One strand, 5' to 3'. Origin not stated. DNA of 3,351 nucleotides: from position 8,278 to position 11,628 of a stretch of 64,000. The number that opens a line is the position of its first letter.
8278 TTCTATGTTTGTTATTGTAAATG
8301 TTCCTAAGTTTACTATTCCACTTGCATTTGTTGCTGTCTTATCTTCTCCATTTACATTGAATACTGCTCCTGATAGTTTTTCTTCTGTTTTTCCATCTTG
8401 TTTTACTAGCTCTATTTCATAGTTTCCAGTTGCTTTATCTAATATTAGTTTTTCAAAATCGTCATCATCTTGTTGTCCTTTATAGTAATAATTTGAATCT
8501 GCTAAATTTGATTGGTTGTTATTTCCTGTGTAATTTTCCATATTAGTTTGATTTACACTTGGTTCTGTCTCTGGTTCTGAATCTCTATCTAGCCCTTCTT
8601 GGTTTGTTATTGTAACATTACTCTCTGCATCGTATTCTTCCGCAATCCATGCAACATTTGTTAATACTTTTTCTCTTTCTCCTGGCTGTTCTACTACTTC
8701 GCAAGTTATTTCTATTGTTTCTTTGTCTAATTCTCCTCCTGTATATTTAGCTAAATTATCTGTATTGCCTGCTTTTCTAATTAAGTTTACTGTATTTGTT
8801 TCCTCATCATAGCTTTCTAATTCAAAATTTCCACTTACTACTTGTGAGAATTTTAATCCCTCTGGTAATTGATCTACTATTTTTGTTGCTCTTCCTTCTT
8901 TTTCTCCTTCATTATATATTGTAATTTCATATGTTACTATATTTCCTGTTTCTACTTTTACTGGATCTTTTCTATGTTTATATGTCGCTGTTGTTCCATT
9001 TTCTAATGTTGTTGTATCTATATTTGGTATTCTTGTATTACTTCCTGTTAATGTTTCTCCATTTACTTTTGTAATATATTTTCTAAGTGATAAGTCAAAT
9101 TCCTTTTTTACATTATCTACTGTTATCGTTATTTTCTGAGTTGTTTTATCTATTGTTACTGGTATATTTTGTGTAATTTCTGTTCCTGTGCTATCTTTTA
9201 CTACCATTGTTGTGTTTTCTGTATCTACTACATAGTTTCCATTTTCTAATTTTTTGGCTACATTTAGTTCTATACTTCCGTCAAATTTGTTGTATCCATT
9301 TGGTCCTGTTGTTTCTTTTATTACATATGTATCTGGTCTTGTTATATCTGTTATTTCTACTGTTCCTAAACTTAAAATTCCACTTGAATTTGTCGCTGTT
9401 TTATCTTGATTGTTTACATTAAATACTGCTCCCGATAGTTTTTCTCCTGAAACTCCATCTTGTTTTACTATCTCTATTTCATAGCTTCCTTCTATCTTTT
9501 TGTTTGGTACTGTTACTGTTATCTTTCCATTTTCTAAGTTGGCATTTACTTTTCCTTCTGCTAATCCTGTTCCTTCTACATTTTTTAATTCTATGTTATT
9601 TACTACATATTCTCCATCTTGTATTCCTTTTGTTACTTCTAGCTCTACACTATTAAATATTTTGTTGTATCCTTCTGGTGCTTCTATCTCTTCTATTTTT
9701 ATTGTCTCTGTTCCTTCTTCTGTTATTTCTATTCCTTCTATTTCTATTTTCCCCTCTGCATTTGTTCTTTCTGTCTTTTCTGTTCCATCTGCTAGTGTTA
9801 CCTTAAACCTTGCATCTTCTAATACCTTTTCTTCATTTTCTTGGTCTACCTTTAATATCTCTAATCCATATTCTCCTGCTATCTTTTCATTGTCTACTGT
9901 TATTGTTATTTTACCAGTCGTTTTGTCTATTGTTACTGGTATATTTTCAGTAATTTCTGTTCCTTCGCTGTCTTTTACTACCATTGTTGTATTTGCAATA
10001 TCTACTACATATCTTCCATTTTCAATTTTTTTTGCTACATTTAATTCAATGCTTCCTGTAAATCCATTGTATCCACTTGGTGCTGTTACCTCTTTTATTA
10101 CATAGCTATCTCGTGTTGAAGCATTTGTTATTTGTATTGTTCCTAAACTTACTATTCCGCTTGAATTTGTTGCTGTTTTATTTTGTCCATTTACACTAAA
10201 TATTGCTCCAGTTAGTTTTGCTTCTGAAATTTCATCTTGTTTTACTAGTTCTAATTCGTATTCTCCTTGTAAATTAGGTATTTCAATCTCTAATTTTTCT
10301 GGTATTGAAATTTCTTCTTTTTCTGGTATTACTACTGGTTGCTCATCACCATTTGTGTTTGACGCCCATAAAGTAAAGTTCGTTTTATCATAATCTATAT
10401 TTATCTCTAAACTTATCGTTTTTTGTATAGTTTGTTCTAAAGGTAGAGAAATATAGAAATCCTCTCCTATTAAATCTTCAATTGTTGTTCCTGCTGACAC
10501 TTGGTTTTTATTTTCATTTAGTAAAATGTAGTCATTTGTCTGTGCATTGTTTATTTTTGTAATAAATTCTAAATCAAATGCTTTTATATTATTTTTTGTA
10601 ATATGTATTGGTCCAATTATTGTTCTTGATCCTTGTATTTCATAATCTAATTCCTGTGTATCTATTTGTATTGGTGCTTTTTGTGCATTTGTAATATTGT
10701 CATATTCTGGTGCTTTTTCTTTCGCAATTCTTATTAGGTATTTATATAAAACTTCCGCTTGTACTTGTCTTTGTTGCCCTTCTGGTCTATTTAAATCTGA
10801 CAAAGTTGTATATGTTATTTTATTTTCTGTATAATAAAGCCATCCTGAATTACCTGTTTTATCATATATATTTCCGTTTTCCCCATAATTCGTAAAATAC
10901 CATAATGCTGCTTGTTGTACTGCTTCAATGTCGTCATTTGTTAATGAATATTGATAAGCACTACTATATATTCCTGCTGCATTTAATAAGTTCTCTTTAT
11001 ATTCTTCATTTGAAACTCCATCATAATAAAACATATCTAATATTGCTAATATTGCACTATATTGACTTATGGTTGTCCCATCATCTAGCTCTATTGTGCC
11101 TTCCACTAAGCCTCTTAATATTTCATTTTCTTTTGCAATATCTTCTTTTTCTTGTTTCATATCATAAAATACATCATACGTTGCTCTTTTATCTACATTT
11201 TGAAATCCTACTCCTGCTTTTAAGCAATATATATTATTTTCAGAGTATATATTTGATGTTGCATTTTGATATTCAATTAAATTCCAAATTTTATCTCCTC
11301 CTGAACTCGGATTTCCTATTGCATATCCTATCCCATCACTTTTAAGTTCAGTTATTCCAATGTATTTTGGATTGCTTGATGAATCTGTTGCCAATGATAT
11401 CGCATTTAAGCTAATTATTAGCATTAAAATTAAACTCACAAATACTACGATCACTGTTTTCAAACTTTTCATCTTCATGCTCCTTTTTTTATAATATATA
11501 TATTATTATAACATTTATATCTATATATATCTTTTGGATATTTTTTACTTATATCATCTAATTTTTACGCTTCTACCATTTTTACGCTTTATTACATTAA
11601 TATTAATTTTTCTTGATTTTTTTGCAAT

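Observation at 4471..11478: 7-kb thioester-domain adhesin with kb-scale near-identical internal duplications and no LPXTG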

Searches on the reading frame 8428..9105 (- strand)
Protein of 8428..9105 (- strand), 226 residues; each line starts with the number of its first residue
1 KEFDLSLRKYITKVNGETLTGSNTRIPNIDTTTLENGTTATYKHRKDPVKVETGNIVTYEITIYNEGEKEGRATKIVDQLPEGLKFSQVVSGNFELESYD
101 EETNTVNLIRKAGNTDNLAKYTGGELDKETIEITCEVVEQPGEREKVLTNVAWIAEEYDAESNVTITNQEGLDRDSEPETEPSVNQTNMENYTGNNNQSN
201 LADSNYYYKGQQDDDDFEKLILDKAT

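Call 46: search_solved_structures(query=A2, max_evalue=10, show_alignments=3)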
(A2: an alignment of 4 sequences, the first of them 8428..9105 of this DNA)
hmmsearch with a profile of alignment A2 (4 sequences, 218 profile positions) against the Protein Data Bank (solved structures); distinct sequences matched with E-value up to 10: 1.
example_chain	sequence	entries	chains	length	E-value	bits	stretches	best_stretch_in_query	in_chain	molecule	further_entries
6zu5_LA0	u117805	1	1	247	1.9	11.4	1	27-93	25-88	uL2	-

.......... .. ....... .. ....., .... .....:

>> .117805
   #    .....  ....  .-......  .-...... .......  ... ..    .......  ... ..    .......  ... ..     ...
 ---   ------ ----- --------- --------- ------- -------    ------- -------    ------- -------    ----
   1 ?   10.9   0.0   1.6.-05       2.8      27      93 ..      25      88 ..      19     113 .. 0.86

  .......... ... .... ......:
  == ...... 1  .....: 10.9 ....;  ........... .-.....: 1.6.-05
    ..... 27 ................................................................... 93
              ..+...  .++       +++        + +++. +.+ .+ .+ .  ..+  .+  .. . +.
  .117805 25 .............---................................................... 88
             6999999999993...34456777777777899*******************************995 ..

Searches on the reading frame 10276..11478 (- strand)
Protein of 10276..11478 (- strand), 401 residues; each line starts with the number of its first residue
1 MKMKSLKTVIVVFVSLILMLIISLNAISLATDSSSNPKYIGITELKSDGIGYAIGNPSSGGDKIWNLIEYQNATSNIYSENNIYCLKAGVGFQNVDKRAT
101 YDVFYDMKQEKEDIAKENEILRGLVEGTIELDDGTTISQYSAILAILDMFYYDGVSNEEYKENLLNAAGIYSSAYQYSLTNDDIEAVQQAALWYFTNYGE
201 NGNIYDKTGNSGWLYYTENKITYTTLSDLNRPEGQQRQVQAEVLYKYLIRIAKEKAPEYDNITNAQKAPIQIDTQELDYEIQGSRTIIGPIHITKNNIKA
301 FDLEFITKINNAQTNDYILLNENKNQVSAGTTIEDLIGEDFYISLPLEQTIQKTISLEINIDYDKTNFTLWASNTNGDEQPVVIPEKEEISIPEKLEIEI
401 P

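Call 13: search_protein_families(library=ncbifam, proteins=[window:10276-11478:-], max_evalue=10)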
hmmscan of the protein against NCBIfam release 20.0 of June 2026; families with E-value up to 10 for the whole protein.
window:10276-11478:- (401 aa): 1 family
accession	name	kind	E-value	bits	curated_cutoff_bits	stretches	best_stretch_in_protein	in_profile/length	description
TIGR03934.1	TQXA_dom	domain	0.012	15.6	30.4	1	174-197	16-39/42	TQXA domain-containing protein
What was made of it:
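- On Thioester-domain (TED) / TIE protein: NCBIfam TQXA_dom scores 15.6, below its 30.4 cut-off (call 13).
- The NCBIfam TQXA_dom model scores only 15.6 bits against a cut-off of 30.4 (call 13).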

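Call 17: search_solved_structures(query=window:10276-11388:-, max_evalue=10, show_alignments=3)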
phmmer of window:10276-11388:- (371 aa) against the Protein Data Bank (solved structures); distinct sequences matched with E-value up to 10: 2.
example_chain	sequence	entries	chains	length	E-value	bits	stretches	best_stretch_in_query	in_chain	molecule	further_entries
2gti_A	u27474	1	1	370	0.6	12.6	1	271-343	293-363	Replicase polyprotein 1ab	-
2gth_A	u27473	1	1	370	1.1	11.7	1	271-343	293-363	Replicase polyprotein 1ab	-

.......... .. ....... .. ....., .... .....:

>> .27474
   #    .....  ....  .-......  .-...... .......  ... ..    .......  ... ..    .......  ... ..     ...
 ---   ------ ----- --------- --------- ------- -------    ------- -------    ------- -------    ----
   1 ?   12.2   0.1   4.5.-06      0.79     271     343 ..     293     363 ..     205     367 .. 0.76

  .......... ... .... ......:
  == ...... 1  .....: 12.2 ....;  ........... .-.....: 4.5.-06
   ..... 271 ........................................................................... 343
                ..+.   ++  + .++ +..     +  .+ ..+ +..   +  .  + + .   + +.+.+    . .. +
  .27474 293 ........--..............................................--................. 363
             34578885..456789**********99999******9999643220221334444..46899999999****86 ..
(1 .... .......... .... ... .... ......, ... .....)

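Call 26: search_solved_structures(query=A1, max_evalue=10, show_alignments=3)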
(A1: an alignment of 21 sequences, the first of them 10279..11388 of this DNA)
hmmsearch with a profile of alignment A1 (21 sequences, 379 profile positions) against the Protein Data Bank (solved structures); distinct sequences matched with E-value up to 10: 23.
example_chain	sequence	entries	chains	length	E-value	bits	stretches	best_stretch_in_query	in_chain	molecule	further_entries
2gti_A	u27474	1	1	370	0.21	13.8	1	279-354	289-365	Replicase polyprotein 1ab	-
2gth_A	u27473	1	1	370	0.23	13.6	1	279-354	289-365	Replicase polyprotein 1ab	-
2h85_A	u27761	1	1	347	0.58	12.3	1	292-354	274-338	Putative orf1ab polyprotein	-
9m48_A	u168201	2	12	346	0.63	12.2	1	281-354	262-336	Uridylate-specific endoribonuclease nsp15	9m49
9hh5_A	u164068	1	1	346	0.63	12.2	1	281-354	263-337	Replicase polyprotein 1ab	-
5s6x_A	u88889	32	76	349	0.63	12.2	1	281-354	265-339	Uridylate-specific endoribonuclease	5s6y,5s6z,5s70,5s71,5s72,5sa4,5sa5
7k9p_A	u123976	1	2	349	0.63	12.2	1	281-354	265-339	Uridylate-specific endoribonuclease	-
9hh6_A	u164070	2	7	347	0.64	12.1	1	281-354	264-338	ORF1ab polyprotein | Uridylate-specific endoribonuclease nsp15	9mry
7tj2_A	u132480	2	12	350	0.64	12.1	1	281-354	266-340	Uridylate-specific endoribonuclease nsp15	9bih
9hh6_B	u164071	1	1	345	0.64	12.1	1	281-354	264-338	ORF1ab polyprotein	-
8ud2_A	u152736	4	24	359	0.66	12.1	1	281-354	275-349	Non-structural protein 15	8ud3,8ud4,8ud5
7tqv_A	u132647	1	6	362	0.67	12.1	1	281-354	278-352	Uridylate-specific endoribonuclease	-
7k0r_A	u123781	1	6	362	0.67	12.1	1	281-354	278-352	Uridylate-specific endoribonuclease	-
7n33_A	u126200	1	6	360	0.68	12.1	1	281-354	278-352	Uridylate-specific endoribonuclease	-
9mru_A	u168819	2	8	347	0.68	12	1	281-354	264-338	Uridylate-specific endoribonuclease nsp15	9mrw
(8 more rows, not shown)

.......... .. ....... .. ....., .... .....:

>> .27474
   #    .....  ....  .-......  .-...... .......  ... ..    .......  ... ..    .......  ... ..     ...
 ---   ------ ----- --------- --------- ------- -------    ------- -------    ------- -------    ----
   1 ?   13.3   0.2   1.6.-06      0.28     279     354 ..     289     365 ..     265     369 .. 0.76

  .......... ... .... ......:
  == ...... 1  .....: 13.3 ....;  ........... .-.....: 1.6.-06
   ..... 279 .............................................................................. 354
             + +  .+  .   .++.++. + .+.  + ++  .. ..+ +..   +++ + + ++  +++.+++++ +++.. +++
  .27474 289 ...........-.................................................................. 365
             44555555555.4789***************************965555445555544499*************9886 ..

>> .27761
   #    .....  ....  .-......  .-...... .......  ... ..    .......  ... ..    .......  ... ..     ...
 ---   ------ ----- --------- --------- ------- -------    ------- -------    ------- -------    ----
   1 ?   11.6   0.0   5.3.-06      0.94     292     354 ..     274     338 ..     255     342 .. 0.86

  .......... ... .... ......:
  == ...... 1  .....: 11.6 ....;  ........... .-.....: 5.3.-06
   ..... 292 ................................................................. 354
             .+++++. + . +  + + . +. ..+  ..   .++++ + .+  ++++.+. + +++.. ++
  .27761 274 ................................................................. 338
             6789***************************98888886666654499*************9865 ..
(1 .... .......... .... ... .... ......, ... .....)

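Call 31: find_related_loci(query=A1, collection=genome_contigs, flank=10000)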
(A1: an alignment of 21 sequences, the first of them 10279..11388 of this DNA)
Query A1 (370 aa) in genome_contigs; peptide patterns used: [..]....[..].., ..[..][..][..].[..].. (x = any residue, [..] = any of these).
282 stretches matched a pattern; 249 encode a relative of the query (tblastn E <= 1e-3); the best 80 are kept; 77 distinct loci.
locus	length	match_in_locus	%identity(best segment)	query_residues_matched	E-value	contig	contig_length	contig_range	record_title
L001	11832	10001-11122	71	1-370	0e+0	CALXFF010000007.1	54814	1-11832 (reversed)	MAG: uncultured Clostridia bacterium isolate BRZ_GP__bin67 genome assembly, contig: BRZ_GP__NODE_756_length_54814_cov_8.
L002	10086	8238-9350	74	1-370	4e-180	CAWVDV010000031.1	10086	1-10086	MAG: Bacillota bacterium isolate metabat2_XCR1_HOM_6759_bwa.20 MAG genome assembly, contig: k87_403672, whole genome sho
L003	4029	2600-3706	74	2-370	0e+0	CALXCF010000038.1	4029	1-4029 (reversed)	MAG: uncultured Clostridia bacterium isolate BRZ_GT__bin15 genome assembly, contig: BRZ_GT__NODE_14280_length_4029_cov_4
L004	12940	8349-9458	73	2-370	3e-178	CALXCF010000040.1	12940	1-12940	MAG: uncultured Clostridia bacterium isolate BRZ_GT__bin15 genome assembly, contig: BRZ_GT__NODE_3543_length_12940_cov_5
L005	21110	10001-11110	69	1-370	3e-167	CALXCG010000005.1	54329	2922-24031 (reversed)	MAG: uncultured Clostridia bacterium isolate BRZ_GL__bin37 genome assembly, contig: BRZ_GL__NODE_552_length_54329_cov_5.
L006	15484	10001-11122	60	1-369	1e-138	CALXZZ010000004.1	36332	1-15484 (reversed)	MAG: uncultured Clostridia bacterium isolate BRZ_NR__bin75 genome assembly, contig: BRZ_NR__NODE_1010_length_36332_cov_8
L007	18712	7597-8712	57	4-366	4e-130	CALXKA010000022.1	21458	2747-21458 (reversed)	MAG: uncultured Clostridia bacterium isolate BRZ_GB__bin17 genome assembly, contig: BRZ_GB__NODE_3449_length_21458_cov_1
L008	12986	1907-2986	59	9-366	7e-129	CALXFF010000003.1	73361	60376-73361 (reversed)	MAG: uncultured Clostridia bacterium isolate BRZ_GP__bin67 genome assembly, contig: BRZ_GP__NODE_483_length_73361_cov_8.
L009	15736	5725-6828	56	4-368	3e-124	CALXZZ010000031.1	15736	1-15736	MAG: uncultured Clostridia bacterium isolate BRZ_NR__bin75 genome assembly, contig: BRZ_NR__NODE_2830_length_15736_cov_9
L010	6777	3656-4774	55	4-369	1e-121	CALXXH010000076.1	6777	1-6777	MAG: uncultured Clostridia bacterium isolate BRZ_PB__bin114 genome assembly, contig: BRZ_PB__NODE_17093_length_6777_cov_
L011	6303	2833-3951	53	4-368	2e-119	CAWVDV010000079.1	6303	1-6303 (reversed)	MAG: Bacillota bacterium isolate metabat2_XCR1_HOM_6759_bwa.20 MAG genome assembly, contig: k87_116965, whole genome sho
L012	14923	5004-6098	56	7-368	6e-119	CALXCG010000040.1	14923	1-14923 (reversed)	MAG: uncultured Clostridia bacterium isolate BRZ_GL__bin37 genome assembly, contig: BRZ_GL__NODE_3082_length_14923_cov_6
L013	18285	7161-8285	70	1-370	5e-168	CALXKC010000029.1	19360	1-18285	MAG: uncultured Clostridia bacterium isolate BRZ_GV__bin16 genome assembly, contig: BRZ_GV__NODE_2292_length_19360_cov_1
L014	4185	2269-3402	48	4-368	1e-113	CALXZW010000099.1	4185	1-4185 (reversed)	MAG: uncultured Clostridia bacterium isolate BRZ_Q__bin90 genome assembly, contig: BRZ_Q__NODE_25426_length_4185_cov_6.1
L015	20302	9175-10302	57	3-368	2e-128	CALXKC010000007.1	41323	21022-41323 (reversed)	MAG: uncultured Clostridia bacterium isolate BRZ_GV__bin16 genome assembly, contig: BRZ_GV__NODE_798_length_41323_cov_11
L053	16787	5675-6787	44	3-370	9e-88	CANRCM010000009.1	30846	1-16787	MAG: uncultured Clostridia bacterium isolate Lapin-027__bin53 genome assembly, contig: Lapin-027__NODE_1164_length_30846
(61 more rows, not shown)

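Call 36: predict_structure(alignment_id=A1)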
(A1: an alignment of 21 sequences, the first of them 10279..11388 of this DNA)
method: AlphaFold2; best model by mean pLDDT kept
length: 370 residues; sequences in the alignment: 21
mean_pLDDT: 90.6   pTM: 0.81
mean pLDDT of the five models: 90.6, 90.6, 90.5, 90.2, 89.2
residues with pLDDT >= 90: 260; 70-90: 96; 50-70: 13; < 50: 1
segments of 3 or more residues with pLDDT < 50: none
pLDDT, mean of each block of 10 residues (from residue 1): 76 90 91 93 90 90 85 91 91 94 93 94 88 92 91 96 94 87 94 94 94 98 91 67 94 95 82 92 93 95 93 95 94 88 87 89 93
secondary structure, 60 per line:
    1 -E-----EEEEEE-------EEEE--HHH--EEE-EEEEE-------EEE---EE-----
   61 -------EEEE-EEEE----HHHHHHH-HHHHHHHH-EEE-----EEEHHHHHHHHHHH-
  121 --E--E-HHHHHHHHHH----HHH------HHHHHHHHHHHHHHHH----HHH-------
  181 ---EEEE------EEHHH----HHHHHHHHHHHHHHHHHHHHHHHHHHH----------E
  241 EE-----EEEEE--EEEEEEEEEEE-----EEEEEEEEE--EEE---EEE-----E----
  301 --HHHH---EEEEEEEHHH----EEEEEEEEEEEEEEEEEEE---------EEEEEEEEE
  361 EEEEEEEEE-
elements in order: E8-13 E21-24 E32-34 E36-40 E48-50 E68-71 E73-76 H81-87 H89-96 E98-100 E106-108 H109-119 H128-137 H151-166 E184-187 H203-229 E240-242 E248-252 E255-265 E271-279 E282-284 E288-290 H303-306 E310-316 E324-342 E352-369
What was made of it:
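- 10669..11388 (-): Upper lobe of the thioester domain, aa 31-270. It carries YC85LK (Cys85 codon at 11224-11226) and the QQ188-189AALW193 motif (10912-10917). The AF2 model has pLDDT 90.6 (call 36).
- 10267..10668 (-): β-sandwich plus long β-hairpin of a class II-like TED, aa 271-404. It contains the candidate thioester Gln380 in EQPVV (codon 10339-10341). The AF2 secondary structure shows a β-sandwich followed by an 18-19-residue hairpin, with Q380 at its tip (call 36).
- On Thioester-domain (TED) / TIE protein: The model shows an α/β head, then a β-sandwich and hairpin (call 36).
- The AF2 model of aa 31-400 has pLDDT 90.6 (call 36).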

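Call 39: fold_search(model_id=the predicted structure, library=pdb)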
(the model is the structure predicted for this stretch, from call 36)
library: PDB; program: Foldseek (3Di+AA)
matches with E <= 10: 933; with E <= 0.001: 4
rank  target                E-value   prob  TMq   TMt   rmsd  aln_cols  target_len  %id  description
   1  6fwv_B                2.0e-10  1.00  0.36  0.28   9.3       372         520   11  The Bacillus anthracis TIE protein (released 2018-08-08)
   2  6fwy_C                2.5e-10  1.00  0.30  0.37  12.6       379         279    8  Thioester domain of the Enterococcus faecium TIE86 protein (released 2018-08-08)
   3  6fwy_A                3.9e-10  1.00  0.30  0.38  12.5       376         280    8  Thioester domain of the Enterococcus faecium TIE86 protein (released 2018-08-08)
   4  6fwv_A                5.4e-10  1.00  0.35  0.27   9.5       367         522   12  The Bacillus anthracis TIE protein (released 2018-08-08)
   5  9nih_B                1.5e-03  0.95  0.19  0.33  16.1       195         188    7  Crystal structure of HLA-DR4 presenting citrullinated Tenascin C peptide (released 2025-05-21)
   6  6bir_B                1.5e-03  0.91  0.16  0.27  16.6       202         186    7  HLA-DRB1 in complex with citrullinated Vimentin peptide (released 2018-01-17)
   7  8cmg_B                1.7e-03  0.96  0.18  0.31  13.1       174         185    9  Human Leukocyte Antigen class II allotype DR1 presenting SARS-CoV-2 nsp14 peptide (orf1ab)6420-6434 (released 2023-07-26)
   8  5v4n_C                1.7e-03  0.92  0.17  0.29  16.0       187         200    7  Structure of HLA-DR1 with bound alpha3(135-145) peptide (released 2017-05-03)
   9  7pdy_D                2.1e-03  0.87  0.17  0.27  14.9       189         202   10  A viral peptide from Marek's disease virus bound to chicken MHC-II molecule (released 2022-08-24)
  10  6bix_B                2.9e-03  0.92  0.18  0.31  15.5       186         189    7  HLA-DRB1 in complex with citrullinated LL37 peptide (released 2018-01-17)
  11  7n19_B                3.0e-03  0.84  0.17  0.30  16.7       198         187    8  DR3 in complex with Aspergillus nidulans NAD-dependent histone deacetylase hst4 peptide (released 2021-08-18)
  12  7nze_DDD              3.4e-03  0.85  0.17  0.29  13.9       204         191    6  Crystal structure of HLA-DR4 in complex with a human collagen type II peptide (released 2022-06-08)
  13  1dlh_B                3.4e-03  0.80  0.17  0.29  14.9       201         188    8  CRYSTAL STRUCTURE OF THE HUMAN CLASS II MHC PROTEIN HLA-DR1 COMPLEXED WITH AN INFLUENZA VIRUS PEPTIDE (released 1994-06-22)
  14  5nig_B                3.6e-03  0.80  0.17  0.29  19.5       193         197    8  Crystal structure of HLA-DRB1*04:01 with modified alpha-enolase peptide 326-340 (arginine 327 to citrulline) (released 2018-06-13)
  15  7pdy_B                3.8e-03  0.84  0.18  0.29  14.6       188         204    9  A viral peptide from Marek's disease virus bound to chicken MHC-II molecule (released 2022-08-24)
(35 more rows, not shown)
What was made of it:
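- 10267..10668 (-): The top Foldseek hits are the class II TEDs 6FWV and 6FWY, E about 2e-10 (call 39).
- Structural matches have low TM-scores (call 39).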

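Call 88: search_protein_families(library=pfam, proteins=[L053:13979-16396:+], max_evalue=0.001)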
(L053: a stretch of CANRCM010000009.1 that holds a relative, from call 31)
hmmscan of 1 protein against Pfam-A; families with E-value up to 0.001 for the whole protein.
L053:13979-16396:+ (805 aa): 1 family
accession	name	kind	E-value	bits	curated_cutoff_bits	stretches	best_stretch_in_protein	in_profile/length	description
PF09479.16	Flg_new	-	3.1e-31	107.7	27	2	656-726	1-65/65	Listeria-Bacteroides repeat domain (List_Bact_rpt)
